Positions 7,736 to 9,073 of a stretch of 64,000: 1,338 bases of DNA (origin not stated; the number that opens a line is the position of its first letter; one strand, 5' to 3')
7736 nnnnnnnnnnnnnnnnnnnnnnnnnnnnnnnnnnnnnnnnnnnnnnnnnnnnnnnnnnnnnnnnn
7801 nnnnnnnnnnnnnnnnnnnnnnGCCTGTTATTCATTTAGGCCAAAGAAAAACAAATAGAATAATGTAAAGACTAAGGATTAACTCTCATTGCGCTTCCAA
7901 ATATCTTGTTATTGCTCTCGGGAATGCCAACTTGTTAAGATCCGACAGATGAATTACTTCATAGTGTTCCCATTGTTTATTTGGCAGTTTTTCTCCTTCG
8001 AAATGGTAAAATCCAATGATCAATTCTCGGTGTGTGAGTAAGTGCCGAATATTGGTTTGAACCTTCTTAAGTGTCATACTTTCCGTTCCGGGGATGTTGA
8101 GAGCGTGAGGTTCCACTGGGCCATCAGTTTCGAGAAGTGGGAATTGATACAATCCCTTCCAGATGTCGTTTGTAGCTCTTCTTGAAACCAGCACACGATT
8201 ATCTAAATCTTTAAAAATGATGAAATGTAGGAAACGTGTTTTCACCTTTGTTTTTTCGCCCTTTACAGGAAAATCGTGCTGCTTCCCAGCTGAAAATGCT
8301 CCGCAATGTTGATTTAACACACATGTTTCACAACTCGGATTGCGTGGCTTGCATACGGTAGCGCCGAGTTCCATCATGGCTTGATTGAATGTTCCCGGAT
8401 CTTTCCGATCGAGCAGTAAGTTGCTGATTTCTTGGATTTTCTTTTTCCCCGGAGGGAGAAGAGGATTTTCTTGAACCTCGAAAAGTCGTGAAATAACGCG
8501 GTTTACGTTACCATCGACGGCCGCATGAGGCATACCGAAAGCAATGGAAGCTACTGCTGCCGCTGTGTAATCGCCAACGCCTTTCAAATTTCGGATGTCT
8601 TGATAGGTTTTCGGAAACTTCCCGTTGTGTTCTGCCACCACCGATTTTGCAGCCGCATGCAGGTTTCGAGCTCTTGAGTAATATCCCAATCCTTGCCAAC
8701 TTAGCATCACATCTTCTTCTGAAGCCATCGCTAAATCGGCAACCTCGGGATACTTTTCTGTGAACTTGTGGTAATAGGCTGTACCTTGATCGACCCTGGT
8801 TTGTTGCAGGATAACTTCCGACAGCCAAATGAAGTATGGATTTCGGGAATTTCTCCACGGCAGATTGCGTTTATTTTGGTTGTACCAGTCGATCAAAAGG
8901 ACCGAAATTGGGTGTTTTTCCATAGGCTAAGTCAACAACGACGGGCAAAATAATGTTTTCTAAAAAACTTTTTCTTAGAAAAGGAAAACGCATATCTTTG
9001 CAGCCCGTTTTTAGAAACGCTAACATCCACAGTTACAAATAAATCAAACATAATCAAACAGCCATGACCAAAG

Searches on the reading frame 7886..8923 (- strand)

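Call 8: search_protein_families(library=pfam, proteins=[window:7886-8923:-], max_evalue=0.1)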
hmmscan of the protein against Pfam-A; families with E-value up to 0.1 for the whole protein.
window:7886-8923:- (345 aa): 4 families
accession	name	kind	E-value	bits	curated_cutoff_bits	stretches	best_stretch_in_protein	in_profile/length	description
PF00730.31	HhH-GPD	-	6.1e-18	65.6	26.2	1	35-166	2-101/108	HhH-GPD superfamily base excision DNA repair protein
PF14815.12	NUDIX_4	-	2.9e-15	56.5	35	1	236-344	4-113/113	NUDIX domain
PF10576.14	EndIII_4Fe-2S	-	5.9e-05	23.7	20.5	1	191-207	1-17/17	Iron-sulfur binding domain of endonuclease III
PF00633.29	HHH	-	9.5e-05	22.5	24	1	99-127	2-30/30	Helix-hairpin-helix motif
